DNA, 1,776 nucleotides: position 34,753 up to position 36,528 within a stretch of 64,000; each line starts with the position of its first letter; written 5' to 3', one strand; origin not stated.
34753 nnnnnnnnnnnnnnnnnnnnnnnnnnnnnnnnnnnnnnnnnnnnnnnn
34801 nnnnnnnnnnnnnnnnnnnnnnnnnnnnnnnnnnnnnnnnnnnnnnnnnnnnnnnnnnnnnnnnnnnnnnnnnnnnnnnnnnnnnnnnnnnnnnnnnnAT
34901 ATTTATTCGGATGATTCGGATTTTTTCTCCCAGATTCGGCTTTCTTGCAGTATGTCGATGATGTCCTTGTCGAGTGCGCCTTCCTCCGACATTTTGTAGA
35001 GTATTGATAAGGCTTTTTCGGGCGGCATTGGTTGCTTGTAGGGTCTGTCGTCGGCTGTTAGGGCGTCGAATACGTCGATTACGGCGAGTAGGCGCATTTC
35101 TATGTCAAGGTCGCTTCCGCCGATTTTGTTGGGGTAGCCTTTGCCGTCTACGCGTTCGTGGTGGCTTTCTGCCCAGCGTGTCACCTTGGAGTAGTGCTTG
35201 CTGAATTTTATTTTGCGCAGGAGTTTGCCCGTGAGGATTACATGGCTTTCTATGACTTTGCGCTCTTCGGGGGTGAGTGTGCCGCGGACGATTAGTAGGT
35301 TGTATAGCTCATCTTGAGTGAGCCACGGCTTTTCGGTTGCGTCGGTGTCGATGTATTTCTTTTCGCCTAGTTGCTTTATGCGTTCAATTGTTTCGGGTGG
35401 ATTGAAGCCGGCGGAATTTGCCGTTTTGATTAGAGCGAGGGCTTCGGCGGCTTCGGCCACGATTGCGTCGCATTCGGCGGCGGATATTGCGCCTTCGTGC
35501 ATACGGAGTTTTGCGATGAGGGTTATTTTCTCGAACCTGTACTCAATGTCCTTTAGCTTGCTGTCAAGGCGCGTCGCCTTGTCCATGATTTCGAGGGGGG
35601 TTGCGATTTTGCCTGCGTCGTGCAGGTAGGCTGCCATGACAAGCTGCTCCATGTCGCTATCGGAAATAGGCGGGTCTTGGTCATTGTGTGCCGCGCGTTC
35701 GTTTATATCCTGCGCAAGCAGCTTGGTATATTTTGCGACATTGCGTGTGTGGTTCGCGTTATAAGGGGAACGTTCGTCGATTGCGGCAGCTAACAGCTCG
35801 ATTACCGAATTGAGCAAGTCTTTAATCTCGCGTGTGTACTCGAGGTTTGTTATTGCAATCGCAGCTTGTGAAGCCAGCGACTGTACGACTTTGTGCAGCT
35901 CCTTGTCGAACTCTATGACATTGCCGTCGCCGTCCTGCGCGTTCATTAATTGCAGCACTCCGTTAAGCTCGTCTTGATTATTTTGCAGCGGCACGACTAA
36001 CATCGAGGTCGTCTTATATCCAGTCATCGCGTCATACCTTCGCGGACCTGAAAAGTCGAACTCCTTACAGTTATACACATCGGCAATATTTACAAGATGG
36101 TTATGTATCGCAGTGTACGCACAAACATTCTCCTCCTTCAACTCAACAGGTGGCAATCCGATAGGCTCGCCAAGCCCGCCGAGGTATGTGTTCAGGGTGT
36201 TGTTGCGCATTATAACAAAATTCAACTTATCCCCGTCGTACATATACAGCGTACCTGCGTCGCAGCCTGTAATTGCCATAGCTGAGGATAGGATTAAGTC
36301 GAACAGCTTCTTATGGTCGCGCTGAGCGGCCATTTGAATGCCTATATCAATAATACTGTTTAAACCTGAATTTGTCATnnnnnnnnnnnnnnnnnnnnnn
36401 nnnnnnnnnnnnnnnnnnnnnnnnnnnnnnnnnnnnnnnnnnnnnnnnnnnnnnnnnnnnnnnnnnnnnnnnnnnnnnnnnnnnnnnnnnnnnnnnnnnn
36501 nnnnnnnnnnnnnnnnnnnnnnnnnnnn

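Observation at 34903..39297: Operon ogg, glmU-like (degenerate nucleotidyltransferase motif), MBL-fold hydrolase and GAF/HD-GYP phosphodiesterase.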

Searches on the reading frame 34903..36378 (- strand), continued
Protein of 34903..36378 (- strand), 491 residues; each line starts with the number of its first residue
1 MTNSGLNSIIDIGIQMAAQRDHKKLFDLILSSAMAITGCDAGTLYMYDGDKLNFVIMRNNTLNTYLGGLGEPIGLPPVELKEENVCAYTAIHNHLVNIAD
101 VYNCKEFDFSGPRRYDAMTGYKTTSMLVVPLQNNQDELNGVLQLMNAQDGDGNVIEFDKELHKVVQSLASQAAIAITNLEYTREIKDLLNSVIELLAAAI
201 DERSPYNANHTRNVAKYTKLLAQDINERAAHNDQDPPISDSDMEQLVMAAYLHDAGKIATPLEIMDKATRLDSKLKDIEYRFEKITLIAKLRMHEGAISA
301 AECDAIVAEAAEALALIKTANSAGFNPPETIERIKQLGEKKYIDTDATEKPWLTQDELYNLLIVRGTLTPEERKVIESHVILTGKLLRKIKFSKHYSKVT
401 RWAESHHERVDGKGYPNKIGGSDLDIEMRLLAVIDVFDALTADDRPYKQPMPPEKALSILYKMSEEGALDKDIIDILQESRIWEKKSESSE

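Call 72: find_encoding_contigs(protein=P0179, flank=5000, max_places=2)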
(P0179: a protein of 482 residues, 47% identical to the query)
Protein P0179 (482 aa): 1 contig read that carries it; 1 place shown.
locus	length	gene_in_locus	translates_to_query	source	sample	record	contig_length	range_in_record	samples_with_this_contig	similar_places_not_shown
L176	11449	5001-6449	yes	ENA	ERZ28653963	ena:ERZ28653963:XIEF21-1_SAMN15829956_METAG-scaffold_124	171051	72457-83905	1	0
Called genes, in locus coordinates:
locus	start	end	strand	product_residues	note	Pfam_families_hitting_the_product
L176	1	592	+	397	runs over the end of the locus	PF00155:Aminotran_1_2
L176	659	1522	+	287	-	PF01734:Patatin, PF19890:DUF6363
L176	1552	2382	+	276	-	PF02673:BacA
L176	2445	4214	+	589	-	PF05226:CHASE2, PF00211:Guanylate_cyc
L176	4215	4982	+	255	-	PF01261:AP_endonuc_2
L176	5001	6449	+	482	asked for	PF01590:GAF, PF13185:GAF_2 (weak), PF01966:HD (weak), PF13487:HD_5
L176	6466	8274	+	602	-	PF04773:FecR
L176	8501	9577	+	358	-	PF01628:HrcA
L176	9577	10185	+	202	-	PF01025:GrpE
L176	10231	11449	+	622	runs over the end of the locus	PF00012:HSP70, PF06723:MreB_Mbl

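Call 78: search_protein_families(library=padloc, proteins=[window:34903-36378:-], max_evalue=0.001)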
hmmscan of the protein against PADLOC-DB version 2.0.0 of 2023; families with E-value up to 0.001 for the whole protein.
window:34903-36378:- (491 aa): 0 families

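Call 79: search_protein_families(library=pfam, proteins=[L087:915-1727:+, L084:4203-4985:+, L174:6470-8296:+, L176:6466-8274:+], max_evalue=0.001)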
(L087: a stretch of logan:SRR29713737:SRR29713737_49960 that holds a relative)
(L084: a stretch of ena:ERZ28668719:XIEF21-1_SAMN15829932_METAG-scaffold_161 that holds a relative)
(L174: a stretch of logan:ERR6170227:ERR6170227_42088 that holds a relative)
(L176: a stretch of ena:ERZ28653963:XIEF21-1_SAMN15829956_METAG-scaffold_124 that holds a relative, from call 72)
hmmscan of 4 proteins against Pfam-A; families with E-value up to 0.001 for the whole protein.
L087:915-1727:+ (270 aa): 1 family
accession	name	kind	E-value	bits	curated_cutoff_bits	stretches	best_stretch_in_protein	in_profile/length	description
PF12706.13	Lactamase_B_2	-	2.6e-14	53.8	27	1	61-236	28-200/200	Beta-lactamase superfamily domain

L084:4203-4985:+ (260 aa): 1 family
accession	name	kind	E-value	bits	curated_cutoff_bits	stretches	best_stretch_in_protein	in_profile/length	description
PF01261.30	AP_endonuc_2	-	5e-19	69.4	31.1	1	62-253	45-247/249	Xylose isomerase-like TIM barrel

L174:6470-8296:+ (608 aa): 1 family
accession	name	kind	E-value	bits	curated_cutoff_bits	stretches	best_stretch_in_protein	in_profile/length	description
PF09136.16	Glucodextran_B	-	2.9e-05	24.3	27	0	489-551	18-80/83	Glucodextranase, domain B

L176:6466-8274:+ (602 aa): 1 family
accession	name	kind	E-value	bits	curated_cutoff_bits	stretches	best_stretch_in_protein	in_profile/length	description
PF04773.18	FecR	-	2.5e-08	34.7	24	1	75-175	2-96/97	FecR protein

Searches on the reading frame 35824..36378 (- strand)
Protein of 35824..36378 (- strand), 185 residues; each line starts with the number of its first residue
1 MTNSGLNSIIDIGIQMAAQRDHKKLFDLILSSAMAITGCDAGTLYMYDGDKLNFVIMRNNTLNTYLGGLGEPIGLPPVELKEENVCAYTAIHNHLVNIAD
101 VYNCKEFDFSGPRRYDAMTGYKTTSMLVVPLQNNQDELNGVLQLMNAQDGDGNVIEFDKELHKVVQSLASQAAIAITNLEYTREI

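Call 63: search_solved_structures(query=window:35824-36378:-, show_alignments=5, max_evalue=0.001)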
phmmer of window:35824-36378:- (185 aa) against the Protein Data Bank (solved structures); distinct sequences matched with E-value up to 0.001: 9.
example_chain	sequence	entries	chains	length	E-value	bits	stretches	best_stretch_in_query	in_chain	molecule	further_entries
3lfv_A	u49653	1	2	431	1.2e-09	41.4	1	44-155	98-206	cGMP-specific 3',5'-cyclic phosphodiesterase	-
3mf0_A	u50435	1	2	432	1.2e-09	41.3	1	44-155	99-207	cGMP-specific 3',5'-cyclic phosphodiesterase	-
1ykd_A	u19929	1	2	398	8.1e-09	38.7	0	96-148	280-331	adenylate cyclase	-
9lss_A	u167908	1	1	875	9.3e-09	38.5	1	66-155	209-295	cGMP-specific 3',5'-cyclic phosphodiesterase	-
3bjc_A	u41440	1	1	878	9.4e-09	38.5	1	66-155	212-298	cGMP-specific 3',5'-cyclic phosphodiesterase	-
2k31_A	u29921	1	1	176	2e-07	34.1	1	84-156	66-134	Phosphodiesterase 5A, cGMP-specific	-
4mcw_A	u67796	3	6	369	5.8e-06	29.4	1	8-167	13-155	Metal dependent phosphohydrolase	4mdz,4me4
6mzb_B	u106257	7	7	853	0.00035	23.6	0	85-151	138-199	Rod cGMP-specific 3',5'-cyclic phosphodiesterase subunit beta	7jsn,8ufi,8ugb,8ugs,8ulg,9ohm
3jab_B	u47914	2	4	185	0.00058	22.9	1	82-162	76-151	GafB domain of phosphodiesterase 2A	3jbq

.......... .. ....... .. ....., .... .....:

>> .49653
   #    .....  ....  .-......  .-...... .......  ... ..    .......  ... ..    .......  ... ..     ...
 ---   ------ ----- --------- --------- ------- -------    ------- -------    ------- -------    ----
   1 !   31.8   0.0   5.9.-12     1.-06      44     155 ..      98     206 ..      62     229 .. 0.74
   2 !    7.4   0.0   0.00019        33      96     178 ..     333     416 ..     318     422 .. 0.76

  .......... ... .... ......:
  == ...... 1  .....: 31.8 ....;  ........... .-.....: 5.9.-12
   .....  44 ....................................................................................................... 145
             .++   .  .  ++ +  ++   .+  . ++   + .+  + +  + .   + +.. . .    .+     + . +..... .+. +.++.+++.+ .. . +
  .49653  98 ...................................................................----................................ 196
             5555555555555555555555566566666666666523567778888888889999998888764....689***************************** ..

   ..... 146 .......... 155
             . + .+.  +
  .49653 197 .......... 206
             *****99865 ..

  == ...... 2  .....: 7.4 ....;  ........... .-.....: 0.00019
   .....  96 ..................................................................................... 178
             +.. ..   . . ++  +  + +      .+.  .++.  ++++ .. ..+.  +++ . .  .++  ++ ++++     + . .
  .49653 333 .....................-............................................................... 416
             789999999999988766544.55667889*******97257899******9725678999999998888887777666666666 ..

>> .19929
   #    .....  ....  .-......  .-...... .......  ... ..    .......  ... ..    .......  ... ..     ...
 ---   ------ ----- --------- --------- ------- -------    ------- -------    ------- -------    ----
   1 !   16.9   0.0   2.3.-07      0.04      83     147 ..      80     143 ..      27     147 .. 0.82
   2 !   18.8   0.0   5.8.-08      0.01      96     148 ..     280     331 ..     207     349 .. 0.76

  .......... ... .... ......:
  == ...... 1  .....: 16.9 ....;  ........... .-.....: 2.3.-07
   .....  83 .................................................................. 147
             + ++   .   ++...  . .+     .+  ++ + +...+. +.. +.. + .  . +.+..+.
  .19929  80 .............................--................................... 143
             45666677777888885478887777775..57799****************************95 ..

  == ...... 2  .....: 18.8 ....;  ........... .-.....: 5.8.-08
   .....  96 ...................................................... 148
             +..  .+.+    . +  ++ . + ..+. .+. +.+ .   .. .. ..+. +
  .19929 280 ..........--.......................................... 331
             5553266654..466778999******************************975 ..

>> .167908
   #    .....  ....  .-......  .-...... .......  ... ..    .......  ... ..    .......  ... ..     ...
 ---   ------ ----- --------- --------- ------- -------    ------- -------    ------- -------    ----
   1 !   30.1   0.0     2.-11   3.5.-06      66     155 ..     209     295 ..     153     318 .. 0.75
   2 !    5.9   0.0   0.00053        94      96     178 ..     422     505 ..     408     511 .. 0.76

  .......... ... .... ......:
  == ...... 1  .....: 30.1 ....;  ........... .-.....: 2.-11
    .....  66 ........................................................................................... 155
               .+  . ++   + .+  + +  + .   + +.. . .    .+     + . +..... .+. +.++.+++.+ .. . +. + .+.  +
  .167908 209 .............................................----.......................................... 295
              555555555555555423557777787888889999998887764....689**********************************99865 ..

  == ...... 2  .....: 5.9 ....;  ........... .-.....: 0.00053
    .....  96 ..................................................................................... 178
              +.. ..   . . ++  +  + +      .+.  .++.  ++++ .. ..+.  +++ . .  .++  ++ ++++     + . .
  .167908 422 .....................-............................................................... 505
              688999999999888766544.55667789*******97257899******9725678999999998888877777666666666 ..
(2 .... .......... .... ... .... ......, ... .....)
